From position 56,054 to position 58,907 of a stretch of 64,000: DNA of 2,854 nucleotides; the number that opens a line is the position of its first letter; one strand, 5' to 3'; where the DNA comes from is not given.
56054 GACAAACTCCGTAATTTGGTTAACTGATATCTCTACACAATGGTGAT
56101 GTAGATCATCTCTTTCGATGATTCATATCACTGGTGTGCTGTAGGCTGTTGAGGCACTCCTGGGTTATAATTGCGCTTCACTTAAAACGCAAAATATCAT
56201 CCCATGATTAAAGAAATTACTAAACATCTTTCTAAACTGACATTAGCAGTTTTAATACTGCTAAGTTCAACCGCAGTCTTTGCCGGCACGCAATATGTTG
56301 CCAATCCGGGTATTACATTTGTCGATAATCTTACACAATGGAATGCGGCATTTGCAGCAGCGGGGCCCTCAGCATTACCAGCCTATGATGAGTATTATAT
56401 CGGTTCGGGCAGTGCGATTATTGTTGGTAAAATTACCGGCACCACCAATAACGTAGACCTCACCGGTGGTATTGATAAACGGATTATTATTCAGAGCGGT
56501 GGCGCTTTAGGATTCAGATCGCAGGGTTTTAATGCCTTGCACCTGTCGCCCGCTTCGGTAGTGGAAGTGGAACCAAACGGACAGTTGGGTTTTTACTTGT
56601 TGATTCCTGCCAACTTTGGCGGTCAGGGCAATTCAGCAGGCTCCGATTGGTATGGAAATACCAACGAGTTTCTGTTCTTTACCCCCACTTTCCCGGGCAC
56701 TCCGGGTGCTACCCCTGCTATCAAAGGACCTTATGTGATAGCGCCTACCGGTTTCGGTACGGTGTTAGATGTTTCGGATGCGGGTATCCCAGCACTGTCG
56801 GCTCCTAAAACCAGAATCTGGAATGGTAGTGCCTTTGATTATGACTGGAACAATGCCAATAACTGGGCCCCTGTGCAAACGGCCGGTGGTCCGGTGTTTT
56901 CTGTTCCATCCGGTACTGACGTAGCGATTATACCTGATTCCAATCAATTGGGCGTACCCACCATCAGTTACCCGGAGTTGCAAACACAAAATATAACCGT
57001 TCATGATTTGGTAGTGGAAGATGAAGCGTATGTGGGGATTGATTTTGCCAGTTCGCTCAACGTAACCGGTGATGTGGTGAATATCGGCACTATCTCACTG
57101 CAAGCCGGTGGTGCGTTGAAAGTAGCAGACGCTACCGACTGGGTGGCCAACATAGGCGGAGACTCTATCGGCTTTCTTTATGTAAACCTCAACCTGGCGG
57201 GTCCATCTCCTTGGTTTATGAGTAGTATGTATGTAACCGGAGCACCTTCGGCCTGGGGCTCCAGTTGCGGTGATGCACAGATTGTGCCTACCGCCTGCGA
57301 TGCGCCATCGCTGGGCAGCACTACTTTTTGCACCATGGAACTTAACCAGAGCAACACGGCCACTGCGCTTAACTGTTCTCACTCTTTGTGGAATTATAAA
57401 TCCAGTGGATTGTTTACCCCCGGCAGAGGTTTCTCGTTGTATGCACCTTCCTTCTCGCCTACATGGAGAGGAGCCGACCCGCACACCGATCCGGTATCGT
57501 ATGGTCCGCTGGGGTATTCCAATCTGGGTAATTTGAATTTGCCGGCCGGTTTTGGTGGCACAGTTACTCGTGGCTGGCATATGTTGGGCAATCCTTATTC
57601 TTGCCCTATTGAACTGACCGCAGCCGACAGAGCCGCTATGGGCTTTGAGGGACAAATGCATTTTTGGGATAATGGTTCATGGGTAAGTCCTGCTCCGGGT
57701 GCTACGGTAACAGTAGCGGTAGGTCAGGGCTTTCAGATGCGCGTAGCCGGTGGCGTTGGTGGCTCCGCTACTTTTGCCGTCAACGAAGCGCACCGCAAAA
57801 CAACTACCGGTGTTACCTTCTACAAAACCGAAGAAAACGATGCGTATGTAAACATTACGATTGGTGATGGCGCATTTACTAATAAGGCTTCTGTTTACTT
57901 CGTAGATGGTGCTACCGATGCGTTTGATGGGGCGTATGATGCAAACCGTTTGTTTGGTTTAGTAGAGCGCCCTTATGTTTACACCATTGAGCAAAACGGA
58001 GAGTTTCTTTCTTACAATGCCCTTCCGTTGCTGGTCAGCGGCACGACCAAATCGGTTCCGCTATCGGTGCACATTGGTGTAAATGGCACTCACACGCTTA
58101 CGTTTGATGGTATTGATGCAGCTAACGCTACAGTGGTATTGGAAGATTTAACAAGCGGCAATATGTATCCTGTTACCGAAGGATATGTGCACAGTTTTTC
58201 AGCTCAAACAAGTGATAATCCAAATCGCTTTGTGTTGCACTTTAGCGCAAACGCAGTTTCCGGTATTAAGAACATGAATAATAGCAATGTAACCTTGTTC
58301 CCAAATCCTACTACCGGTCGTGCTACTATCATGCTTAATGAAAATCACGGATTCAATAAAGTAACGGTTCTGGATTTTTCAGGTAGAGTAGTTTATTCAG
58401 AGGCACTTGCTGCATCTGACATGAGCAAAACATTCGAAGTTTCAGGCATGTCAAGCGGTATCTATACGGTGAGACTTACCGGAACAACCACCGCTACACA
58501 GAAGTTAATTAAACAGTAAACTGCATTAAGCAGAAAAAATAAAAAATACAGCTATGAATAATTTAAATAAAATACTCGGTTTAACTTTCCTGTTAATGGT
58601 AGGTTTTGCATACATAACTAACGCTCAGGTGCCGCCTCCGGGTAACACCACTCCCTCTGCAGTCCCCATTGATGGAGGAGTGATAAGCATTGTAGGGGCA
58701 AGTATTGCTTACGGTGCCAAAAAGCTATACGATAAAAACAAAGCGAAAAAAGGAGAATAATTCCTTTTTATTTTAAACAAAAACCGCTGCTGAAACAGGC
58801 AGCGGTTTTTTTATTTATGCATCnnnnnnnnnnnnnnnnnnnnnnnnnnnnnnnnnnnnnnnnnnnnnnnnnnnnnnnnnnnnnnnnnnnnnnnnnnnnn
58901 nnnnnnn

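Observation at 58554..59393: Minimal exosortase-like enzyme paired with a dedicated 68-aa precursor carrying a PID-GG / TM / Lys-rich sorting tail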

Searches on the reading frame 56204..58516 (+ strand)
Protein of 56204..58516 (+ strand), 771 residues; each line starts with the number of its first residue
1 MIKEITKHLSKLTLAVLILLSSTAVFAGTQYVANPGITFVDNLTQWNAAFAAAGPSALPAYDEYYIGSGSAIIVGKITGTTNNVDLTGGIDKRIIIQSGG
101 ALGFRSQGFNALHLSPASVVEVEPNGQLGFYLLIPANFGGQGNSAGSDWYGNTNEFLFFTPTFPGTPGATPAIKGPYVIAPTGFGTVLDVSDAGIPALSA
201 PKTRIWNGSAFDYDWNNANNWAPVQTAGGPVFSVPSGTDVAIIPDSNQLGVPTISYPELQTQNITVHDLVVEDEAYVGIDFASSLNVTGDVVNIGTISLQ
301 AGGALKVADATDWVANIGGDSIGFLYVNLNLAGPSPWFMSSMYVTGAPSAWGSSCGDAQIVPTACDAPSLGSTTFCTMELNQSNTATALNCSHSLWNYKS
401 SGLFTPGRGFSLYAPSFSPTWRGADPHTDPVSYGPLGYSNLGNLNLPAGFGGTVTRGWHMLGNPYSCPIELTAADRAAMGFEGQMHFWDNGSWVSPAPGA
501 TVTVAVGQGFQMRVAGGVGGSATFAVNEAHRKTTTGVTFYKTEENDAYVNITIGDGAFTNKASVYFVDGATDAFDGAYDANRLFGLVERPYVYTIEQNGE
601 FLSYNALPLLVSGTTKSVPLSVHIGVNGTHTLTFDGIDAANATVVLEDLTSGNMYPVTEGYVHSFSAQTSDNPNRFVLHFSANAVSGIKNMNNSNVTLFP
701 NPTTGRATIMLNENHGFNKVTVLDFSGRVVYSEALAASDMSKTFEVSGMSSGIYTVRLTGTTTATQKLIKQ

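Call 3: search_protein_families(library=ncbifam, proteins=[window:56204-58516:+], max_evalue=1)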
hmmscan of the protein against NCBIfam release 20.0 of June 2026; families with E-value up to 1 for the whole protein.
window:56204-58516:+ (771 aa): 3 families
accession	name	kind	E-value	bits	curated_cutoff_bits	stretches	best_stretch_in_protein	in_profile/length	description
NF038113.1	T9SSA_dep_M36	equivalog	5.2e-12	44.7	885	1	670-770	765-868/869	T9SS-dependent M36 family metallopeptidase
TIGR04183.1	Por_Secre_tail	domain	9.1e-12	44.8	23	1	698-771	1-72/72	T9SS type A sorting domain-containing protein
NF050177.1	TapA_OM_Porphy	equivalog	0.00049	19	500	1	691-768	466-541/544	TapA/TapC family T9SS-dependent outer membrane protein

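Call 4: search_protein_families(library=pfam, proteins=[window:56204-58516:+], max_evalue=1)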
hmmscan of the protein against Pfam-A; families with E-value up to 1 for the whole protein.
window:56204-58516:+ (771 aa): 3 families
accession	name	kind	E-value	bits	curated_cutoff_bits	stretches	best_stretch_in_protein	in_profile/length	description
PF18962.6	Por_Secre_tail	-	5.1e-12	46.3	27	1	698-769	1-74/75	Secretion system C-terminal sorting domain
PF13860.13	FlgD_ig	-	0.033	14.6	27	1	706-762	11-77/79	FlgD Ig-like domain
PF11589.14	DUF3244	-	0.083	13.3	25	1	719-761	43-86/96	Domain of unknown function (DUF3244)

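Call 59: find_homologous_proteins(query=window:56204-58516:+, max_evalue=0.00001)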
Query window:56204-58516:+ (771 aa): 8 proteins with E <= 0.00001 among 8000 candidates.
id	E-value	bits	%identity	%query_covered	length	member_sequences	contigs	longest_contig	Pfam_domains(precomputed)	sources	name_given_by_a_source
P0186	0.0e+0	1749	100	100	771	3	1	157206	PF18962.8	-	-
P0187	1.4e-246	839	55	100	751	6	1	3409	PF18962.8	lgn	-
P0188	2.1e-228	779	52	99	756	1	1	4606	PF18962.8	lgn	-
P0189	2.3e-151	524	44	88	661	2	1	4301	PF18962.8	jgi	jgi:hypothetical protein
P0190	4.2e-149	516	40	98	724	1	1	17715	PF18962.8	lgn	-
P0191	5.0e-22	96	30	41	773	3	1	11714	PF13385.14,PF18962.8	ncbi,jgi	-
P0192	6.1e-18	83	27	38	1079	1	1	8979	PF00801.27,PF18911.7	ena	-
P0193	5.9e-14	69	27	52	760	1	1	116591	-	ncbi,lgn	-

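Call 60: find_encoding_contigs(protein=P0190, flank=5000, max_places=2)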
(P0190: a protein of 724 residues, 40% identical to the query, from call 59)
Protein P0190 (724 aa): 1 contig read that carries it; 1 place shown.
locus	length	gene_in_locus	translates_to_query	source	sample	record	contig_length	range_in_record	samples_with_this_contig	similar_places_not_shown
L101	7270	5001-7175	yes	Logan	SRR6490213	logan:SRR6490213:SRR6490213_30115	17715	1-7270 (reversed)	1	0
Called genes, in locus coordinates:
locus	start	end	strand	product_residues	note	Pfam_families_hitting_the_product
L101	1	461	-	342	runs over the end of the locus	PF11751:PorP_SprF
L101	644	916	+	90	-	-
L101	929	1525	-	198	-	PF01810:LysE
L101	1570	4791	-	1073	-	PF00801:PKD (faint), PF06832:BiPBP_C (faint), PF13585:CHU_C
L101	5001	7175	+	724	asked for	PF18962:Por_Secre_tail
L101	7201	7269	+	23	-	?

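Call 61: find_encoding_contigs(protein=P0193, flank=5000, max_places=2)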
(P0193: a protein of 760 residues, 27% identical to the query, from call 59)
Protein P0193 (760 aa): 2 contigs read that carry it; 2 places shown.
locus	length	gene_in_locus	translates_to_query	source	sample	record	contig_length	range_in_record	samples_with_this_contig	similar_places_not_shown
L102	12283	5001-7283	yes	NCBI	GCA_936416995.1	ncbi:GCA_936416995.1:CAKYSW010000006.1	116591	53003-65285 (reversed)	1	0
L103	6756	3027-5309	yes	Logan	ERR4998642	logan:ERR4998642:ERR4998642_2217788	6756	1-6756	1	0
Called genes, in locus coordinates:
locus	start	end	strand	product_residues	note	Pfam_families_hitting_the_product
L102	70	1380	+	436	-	PF00254:FKBP_C, PF23322:PPIase_AIP (faint), PF00254:FKBP_C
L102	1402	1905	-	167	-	PF13302:Acetyltransf_3, PF13420:Acetyltransf_4, PF00583:Acetyltransf_1, PF13508:Acetyltransf_7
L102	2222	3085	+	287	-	-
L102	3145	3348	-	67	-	-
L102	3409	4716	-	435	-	-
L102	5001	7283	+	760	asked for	-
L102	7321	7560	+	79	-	-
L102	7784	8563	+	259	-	PF00378:ECH_1, PF16113:ECH_2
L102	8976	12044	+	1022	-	PF11028:TMEM260_N, PF28497:DUF8416, PF28495:TMEM260_2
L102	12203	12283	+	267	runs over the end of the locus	PF01790:LGT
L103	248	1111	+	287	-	-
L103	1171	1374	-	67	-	-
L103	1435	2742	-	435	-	-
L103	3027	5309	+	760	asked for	-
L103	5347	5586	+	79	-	-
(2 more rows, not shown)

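Call 62: find_encoding_contigs(protein=P0191, flank=5000, max_places=2)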
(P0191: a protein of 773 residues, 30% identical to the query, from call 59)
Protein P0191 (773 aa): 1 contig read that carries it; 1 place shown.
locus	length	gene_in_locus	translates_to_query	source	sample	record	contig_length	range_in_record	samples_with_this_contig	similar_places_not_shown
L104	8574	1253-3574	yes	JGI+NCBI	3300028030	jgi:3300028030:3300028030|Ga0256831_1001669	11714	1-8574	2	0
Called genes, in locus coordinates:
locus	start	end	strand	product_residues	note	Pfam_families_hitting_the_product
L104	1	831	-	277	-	?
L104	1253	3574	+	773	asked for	PF13385:Laminin_G_3, PF18962:Por_Secre_tail (weak)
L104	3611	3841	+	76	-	-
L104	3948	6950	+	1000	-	PF13385:Laminin_G_3, PF18962:Por_Secre_tail (weak)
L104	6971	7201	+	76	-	-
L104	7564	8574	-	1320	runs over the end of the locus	PF08126:Propeptide_C25, PF01364:Peptidase_C25, PF19408:PKD_6 (faint), PF18962:Por_Secre_tail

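Call 77: predict_structure(alignment_id=A3)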
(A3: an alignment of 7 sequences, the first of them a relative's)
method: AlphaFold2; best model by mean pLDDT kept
length: 771 residues; sequences in the alignment: 7
mean_pLDDT: 52.4   pTM: 0.35
mean pLDDT of the five models: 52.4, 52.4, 50.9, 48.5, 45.4
residues with pLDDT >= 90: 5; 70-90: 182; 50-70: 224; < 50: 360
segments of 3 or more residues with pLDDT < 50: 1-4, 19-26, 56-59, 132-156, 159-171, 180-201, 227-229, 248-254, 301-303, 309-458, 462-467, 488-493, 505-508, 515-529, 531-549, 557-561, 567-614, 683-694
pLDDT, mean of each block of 10 residues (from residue 1): 49 52 49 84 85 59 80 70 70 76 66 66 63 35 32 42 35 49 32 31 62 75 56 70 57 58 70 66 62 59 49 40 37 25 27 27 27 29 30 27 25 27 33 35 31 40 49 63 51 55 53 45 45 30 36 52 49 33 28 31 32 53 69 65 73 71 79 73 34 52 71 78 83 83 81 82 75 63
secondary structure, 60 per line:
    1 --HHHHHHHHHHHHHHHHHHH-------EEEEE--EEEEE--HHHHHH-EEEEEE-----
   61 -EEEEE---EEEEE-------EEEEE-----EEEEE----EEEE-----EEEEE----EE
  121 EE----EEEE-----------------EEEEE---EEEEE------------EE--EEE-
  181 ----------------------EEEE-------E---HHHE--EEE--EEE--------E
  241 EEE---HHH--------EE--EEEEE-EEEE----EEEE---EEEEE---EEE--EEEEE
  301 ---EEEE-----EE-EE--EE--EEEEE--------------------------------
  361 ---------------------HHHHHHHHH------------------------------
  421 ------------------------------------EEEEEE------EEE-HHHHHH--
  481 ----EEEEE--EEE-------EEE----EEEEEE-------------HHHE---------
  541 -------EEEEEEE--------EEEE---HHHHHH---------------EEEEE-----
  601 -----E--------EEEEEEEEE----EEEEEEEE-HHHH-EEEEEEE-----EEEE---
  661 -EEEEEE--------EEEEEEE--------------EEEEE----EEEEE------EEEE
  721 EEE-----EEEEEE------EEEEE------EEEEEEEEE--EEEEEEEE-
elements in order (helices of 4 or more, strands of 3 or more residues): H3-21 E29-33 E36-40 H43-48 E50-55 E62-66 E70-74 E82-86 E92-96 E101-104 E110-114 E119-122 E127-130 E148-152 E156-160 E177-179 E203-206 E224-226 E229-231 E240-243 E262-266 E268-271 E276-279 E283-287 E291-293 E296-300 E304-307 E324-328 H382-390 E457-462 E469-471 H473-478 E485-489 E492-494 E502-504 E509-514 E548-554 E563-566 H570-575 E591-595 E615-623 E628-635 H637-640 E642-648 E654-657 E662-667 E676-682 E697-701 E706-710 E717-723 E729-734 E741-745 E752-760 E763-770

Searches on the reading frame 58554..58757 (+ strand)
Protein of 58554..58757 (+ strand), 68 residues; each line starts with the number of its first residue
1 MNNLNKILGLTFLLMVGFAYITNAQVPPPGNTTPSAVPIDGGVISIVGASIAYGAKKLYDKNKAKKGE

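Call 3: search_protein_families(library=ncbifam, proteins=[window:58554-58757:+], max_evalue=1)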
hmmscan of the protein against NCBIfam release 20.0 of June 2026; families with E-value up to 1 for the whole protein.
window:58554-58757:+ (68 aa): 1 family
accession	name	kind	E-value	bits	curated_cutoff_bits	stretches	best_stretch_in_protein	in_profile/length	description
NF046080.1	PID_CTERM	domain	4.7e-06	26.3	26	1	37-61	1-25/25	PID-CTERM protein-sorting domain-containing protein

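Call 4: search_protein_families(library=pfam, proteins=[window:58554-58757:+], max_evalue=1)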
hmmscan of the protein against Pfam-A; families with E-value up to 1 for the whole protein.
window:58554-58757:+ (68 aa): 1 family
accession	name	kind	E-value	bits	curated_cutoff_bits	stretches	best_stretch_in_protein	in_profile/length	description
PF07240.16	Turandot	-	0.19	12.2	27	1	37-61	52-76/80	Stress-inducible humoral factor Turandot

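Call 22: find_homologous_proteins(query=window:58554-58757:+, max_evalue=0.01)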
Query window:58554-58757:+ (68 aa): 7 proteins with E <= 0.01 among 7 candidates.
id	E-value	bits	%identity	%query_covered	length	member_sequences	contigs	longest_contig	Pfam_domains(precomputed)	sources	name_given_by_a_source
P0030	9.6e-37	141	100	100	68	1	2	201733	PF28310.1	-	-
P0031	7.0e-32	126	91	100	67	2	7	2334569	PF28310.1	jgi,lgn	jgi:hypothetical protein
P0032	3.7e-18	82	63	93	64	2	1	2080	PF28310.1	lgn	-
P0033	4.4e-18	82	57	100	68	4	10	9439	PF28310.1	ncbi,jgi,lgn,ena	jgi:hypothetical protein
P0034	5.5e-15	72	56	100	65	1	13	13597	PF28310.1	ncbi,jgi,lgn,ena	jgi:hypothetical protein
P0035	4.3e-5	41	44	94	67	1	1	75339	PF28310.1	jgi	jgi:hypothetical protein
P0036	6.7e-5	41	43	97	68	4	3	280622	PF28310.1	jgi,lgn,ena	-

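Call 23: find_encoding_contigs(protein=P0036, flank=6000, max_places=3)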
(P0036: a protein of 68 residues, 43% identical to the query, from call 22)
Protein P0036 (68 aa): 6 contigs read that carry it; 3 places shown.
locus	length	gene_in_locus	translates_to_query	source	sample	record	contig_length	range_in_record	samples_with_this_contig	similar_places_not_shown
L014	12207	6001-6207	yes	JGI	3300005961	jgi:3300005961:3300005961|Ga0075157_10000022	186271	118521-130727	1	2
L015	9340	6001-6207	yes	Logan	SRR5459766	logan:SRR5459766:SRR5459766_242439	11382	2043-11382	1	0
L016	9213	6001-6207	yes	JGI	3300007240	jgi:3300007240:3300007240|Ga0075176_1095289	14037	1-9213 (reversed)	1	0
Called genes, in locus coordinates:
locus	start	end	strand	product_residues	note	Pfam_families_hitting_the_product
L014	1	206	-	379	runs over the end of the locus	PF01946:Thi4 (weak), PF06039:Mqo (faint), PF01266:DAO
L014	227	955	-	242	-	PF01113:DapB_N, PF05173:DapB_C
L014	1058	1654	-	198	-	-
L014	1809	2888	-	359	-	PF00465:Fe-ADH, PF25137:ADH_Fe_C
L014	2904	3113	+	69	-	-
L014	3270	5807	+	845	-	PF17162:DUF5118, PF17148:DUF5117, PF16313:DUF4953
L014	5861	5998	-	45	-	-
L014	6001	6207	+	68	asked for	PF28310:PID_CTERM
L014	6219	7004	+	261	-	PF00378:ECH_1, PF16113:ECH_2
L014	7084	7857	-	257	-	PF25938:DUF7981 (weak), PF04116:FA_hydroxylase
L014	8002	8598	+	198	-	-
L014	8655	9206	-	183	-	PF00702:Hydrolase (weak), PF08645:PNK3P (weak), PF13419:HAD_2, PF13242:Hydrolase_like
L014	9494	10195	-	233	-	PF02463:SMC_N (weak), PF00005:ABC_tran, PF13304:AAA_21 (faint)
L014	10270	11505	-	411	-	PF12704:MacB_PCD, PF02687:FtsX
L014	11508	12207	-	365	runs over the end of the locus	PF25917:BSH_RND (weak), PF25954:Beta-barrel_RND_2 (weak)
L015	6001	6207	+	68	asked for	PF28310:PID_CTERM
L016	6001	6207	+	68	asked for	PF28310:PID_CTERM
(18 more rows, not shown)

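Call 24: find_encoding_contigs(protein=P0035, flank=6000, max_places=2)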
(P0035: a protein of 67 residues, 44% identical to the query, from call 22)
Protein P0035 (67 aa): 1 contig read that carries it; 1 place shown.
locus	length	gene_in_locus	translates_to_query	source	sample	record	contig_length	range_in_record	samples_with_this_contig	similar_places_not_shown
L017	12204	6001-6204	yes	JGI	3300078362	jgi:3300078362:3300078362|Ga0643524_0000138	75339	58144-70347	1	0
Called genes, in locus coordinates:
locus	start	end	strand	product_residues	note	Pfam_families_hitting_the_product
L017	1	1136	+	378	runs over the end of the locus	PF04055:Radical_SAM, PF19288:CofH_C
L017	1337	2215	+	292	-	PF03793:PASTA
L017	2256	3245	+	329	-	PF00425:Chorismate_bind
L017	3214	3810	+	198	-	PF01063:Aminotran_4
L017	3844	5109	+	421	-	PF00696:AA_kinase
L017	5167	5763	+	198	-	-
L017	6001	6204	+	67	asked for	PF28310:PID_CTERM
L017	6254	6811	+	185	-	PF09721:Exosortase_EpsH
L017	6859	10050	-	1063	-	PF00933:Glyco_hydro_3, PF01915:Glyco_hydro_3_C (weak), PF02638:GHL10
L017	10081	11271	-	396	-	-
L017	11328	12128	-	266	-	PF00392:GntR, PF07729:FCD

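Call 25: find_encoding_contigs(protein=P0031, flank=8000, max_places=3)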
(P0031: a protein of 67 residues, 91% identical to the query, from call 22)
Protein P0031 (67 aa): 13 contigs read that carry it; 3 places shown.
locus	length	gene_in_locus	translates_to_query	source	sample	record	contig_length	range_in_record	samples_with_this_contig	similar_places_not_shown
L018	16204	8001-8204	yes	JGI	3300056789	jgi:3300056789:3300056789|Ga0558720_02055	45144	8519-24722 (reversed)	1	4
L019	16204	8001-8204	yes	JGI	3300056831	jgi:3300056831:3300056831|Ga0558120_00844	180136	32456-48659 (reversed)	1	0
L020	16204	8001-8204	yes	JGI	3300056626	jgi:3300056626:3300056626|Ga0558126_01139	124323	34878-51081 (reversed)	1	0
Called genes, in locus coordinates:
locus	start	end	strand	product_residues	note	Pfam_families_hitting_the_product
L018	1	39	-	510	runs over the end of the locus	PF00070:Pyr_redox (faint), PF00890:FAD_binding_2, PF01266:DAO (weak), PF01494:FAD_binding_3 (weak), PF01593:Amino_oxidase, PF03486:HI0933_like (weak), PF12831:FAD_oxidored (weak), PF13450:NAD_binding_8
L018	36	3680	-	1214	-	PF03176:MMPL (faint), PF01553:Acyltransferase, PF13649:Methyltransf_25 (weak)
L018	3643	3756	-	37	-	-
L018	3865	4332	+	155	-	PF14903:WG_beta_rep (weak)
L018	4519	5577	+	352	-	PF00072:Response_reg, PF00027:cNMP_binding, PF13545:HTH_Crp_2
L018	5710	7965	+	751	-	PF18962:Por_Secre_tail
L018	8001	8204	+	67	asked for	PF28310:PID_CTERM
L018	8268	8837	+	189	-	-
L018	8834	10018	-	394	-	PF00535:Glycos_transf_2, PF09835:DUF2062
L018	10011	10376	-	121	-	PF22818:ApeI-like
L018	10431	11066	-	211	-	PF03548:LolA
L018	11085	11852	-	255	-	PF01522:Polysacc_deac_1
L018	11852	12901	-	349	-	PF00109:ketoacyl-synt (weak), PF13723:Ketoacyl-synt_2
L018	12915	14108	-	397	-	PF00109:ketoacyl-synt, PF00108:Thiolase_N (weak), PF02801:Ketoacyl-synt_C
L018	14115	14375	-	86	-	PF00550:PP-binding (weak)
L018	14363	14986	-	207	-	PF00109:ketoacyl-synt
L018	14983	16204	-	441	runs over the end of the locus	PF07992:Pyr_redox_2 (faint), PF00070:Pyr_redox (faint), PF00890:FAD_binding_2 (faint), PF01494:FAD_binding_3, PF04820:Trp_halogenase (weak), PF12831:FAD_oxidored, PF01266:DAO (weak), PF04820:Trp_halogenase, +1 more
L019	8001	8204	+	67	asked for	PF28310:PID_CTERM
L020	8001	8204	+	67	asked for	PF28310:PID_CTERM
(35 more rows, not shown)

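Call 36: search_protein_families(library=ncbifam, proteins=[L017:6254-6808:+], max_evalue=1e-10)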
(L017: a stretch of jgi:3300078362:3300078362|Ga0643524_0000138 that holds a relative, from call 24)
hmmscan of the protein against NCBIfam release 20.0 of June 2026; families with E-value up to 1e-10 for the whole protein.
L017:6254-6808:+ (185 aa): 4 families
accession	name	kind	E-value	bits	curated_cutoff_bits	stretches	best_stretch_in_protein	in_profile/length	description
NF046081.1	exosort_XrtX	exception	2.7e-36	125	170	1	21-184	3-163/168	exosortase X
NF046083.1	exosort_XrtY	exception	8.7e-23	81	160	1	24-180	14-168/168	exosortase Y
TIGR04128.1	exoso_Fjoh_1448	exception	3.7e-14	53.3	90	1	22-184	8-173/174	exosortase family protein XrtF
TIGR04178.1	exo_archaeo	signature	4.1e-13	49.4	23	1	97-180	4-95/97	exosortase/archaeosortase family protein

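Call 50: search_protein_families(library=ncbifam, proteins=[L017:5167-5760:+], max_evalue=0.01)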
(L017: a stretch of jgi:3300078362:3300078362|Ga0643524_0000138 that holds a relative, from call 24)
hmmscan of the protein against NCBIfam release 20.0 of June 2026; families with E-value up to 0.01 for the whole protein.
L017:5167-5760:+ (198 aa): 0 families
